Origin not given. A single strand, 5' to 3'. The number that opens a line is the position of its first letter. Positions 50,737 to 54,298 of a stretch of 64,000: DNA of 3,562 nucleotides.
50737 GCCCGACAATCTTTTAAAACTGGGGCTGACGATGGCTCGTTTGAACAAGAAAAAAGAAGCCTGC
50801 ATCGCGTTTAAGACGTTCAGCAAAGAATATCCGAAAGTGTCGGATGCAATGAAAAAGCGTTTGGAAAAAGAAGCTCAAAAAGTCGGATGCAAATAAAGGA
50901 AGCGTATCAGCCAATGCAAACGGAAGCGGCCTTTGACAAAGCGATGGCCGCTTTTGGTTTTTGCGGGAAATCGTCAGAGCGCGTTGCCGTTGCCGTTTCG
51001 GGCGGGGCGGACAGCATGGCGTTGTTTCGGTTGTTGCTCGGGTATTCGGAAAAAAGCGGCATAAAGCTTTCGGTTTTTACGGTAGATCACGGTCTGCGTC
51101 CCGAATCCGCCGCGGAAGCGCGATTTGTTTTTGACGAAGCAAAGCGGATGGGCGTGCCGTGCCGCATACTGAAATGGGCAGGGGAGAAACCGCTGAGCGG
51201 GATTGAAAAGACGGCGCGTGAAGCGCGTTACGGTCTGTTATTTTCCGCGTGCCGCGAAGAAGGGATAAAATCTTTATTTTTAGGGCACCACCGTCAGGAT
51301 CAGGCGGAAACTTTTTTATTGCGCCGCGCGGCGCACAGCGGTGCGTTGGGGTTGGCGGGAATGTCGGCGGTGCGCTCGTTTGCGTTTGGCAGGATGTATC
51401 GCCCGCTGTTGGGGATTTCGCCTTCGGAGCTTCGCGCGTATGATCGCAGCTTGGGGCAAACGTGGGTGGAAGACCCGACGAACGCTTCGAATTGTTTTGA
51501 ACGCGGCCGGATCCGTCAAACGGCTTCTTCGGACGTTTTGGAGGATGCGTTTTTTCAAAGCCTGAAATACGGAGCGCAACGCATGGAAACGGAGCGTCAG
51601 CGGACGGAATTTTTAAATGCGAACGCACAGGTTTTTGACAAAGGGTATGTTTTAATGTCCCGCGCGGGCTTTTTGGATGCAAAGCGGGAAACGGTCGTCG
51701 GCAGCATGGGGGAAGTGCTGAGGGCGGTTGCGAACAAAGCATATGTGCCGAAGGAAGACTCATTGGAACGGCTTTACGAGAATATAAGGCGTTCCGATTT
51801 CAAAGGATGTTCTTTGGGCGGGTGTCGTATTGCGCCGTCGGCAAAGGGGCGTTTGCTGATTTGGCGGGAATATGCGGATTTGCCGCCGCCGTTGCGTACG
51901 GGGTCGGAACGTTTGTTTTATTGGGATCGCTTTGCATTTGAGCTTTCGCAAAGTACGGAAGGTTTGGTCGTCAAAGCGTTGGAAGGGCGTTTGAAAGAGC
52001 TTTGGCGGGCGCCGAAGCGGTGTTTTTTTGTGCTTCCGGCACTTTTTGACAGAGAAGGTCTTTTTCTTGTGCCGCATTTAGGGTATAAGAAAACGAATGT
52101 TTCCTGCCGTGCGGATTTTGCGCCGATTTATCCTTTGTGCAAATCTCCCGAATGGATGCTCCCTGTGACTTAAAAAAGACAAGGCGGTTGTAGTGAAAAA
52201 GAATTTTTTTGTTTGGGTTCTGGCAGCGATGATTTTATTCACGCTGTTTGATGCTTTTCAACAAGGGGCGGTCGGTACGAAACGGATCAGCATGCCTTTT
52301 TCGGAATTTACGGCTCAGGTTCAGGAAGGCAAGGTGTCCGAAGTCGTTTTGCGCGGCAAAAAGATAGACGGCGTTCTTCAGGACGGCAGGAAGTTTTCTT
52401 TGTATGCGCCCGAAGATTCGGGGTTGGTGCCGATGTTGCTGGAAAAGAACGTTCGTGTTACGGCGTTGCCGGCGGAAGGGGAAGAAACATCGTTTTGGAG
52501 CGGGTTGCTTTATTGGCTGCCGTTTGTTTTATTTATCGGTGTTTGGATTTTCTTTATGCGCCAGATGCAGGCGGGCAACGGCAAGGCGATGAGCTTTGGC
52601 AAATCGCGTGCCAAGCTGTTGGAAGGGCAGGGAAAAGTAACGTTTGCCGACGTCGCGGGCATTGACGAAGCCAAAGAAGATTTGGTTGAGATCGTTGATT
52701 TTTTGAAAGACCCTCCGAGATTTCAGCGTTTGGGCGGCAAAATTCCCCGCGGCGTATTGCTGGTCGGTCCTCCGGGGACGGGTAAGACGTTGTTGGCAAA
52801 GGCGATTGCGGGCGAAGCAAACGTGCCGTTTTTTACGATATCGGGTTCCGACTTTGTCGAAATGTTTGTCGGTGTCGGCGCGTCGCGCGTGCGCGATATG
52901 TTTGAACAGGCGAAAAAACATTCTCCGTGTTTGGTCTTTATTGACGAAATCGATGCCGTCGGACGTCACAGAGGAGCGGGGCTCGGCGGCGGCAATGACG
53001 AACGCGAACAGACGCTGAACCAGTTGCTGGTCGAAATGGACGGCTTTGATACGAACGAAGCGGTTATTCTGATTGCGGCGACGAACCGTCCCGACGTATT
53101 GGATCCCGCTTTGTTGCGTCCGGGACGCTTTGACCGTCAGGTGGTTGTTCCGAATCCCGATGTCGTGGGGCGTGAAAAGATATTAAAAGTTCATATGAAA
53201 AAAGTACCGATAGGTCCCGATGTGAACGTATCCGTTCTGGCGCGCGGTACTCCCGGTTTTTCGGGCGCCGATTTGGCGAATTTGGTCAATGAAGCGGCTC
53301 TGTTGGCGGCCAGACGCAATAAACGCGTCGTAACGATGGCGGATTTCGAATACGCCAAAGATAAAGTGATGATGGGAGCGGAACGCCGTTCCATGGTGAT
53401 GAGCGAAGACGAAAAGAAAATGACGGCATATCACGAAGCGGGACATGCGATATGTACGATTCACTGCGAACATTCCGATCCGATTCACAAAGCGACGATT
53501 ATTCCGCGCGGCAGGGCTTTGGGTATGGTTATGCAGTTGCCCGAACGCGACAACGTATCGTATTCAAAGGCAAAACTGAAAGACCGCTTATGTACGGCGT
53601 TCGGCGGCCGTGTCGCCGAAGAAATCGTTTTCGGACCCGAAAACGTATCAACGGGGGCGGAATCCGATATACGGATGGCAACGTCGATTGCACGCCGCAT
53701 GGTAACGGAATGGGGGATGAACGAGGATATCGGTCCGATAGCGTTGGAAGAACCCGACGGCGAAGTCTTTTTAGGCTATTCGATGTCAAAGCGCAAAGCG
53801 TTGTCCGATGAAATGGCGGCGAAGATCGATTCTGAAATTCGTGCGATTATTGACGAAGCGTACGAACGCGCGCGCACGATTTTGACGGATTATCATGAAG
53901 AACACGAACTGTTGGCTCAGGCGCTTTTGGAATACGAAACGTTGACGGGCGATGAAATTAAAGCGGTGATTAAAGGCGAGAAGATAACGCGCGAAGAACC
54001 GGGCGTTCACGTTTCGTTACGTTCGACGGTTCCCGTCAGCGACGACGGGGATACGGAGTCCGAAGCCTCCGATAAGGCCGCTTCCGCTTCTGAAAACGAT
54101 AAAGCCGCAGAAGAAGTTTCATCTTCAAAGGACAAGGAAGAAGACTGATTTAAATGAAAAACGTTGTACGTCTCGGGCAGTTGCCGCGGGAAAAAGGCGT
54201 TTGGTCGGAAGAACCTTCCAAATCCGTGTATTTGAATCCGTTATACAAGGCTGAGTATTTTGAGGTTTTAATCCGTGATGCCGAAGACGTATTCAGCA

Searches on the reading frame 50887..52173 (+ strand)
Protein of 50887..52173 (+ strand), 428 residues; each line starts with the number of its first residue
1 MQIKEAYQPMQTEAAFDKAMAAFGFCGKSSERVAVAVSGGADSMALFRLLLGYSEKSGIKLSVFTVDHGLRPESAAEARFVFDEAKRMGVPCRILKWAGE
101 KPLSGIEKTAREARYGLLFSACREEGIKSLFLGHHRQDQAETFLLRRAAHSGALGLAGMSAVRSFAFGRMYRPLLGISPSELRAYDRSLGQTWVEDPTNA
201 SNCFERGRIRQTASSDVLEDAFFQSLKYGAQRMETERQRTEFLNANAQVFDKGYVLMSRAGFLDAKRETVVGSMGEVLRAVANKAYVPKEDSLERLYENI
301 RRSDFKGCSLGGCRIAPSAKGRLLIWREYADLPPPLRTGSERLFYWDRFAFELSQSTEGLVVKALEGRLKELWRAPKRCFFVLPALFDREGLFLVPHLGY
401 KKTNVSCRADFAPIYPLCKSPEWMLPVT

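Call 61: search_protein_families(library=pfam, proteins=[window:50887-52173:+], max_evalue=0.00001)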
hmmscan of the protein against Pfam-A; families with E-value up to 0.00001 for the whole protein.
window:50887-52173:+ (428 aa): 1 family
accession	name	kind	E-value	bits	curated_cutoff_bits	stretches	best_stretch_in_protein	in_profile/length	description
PF01171.26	ATP_bind_3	-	1.3e-50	172.1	27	1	33-211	2-181/182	PP-loop family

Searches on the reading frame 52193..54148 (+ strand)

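Call 61: search_protein_families(library=pfam, proteins=[window:52193-54148:+], max_evalue=0.00001)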
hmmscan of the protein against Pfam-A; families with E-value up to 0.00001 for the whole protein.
window:52193-54148:+ (651 aa): 5 families
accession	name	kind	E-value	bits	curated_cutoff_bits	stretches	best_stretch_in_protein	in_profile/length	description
PF01434.24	Peptidase_M41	-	8.7e-74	248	29.9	1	401-592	1-191/191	Peptidase family M41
PF00004.35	AAA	-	1.3e-47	162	21.2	1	188-320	1-130/131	ATPase family associated with various cellular activities (AAA)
PF17862.7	AAA_lid_3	-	2e-16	59.6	27.2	1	343-386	1-44/45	AAA+ lid domain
PF06480.20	FtsH_ext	-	3.8e-14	53.2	25.5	1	6-89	2-98/103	FtsH Extracellular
PF07728.20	AAA_5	-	3.8e-07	30.6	22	1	187-309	1-137/139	AAA domain (dynein-related subfamily)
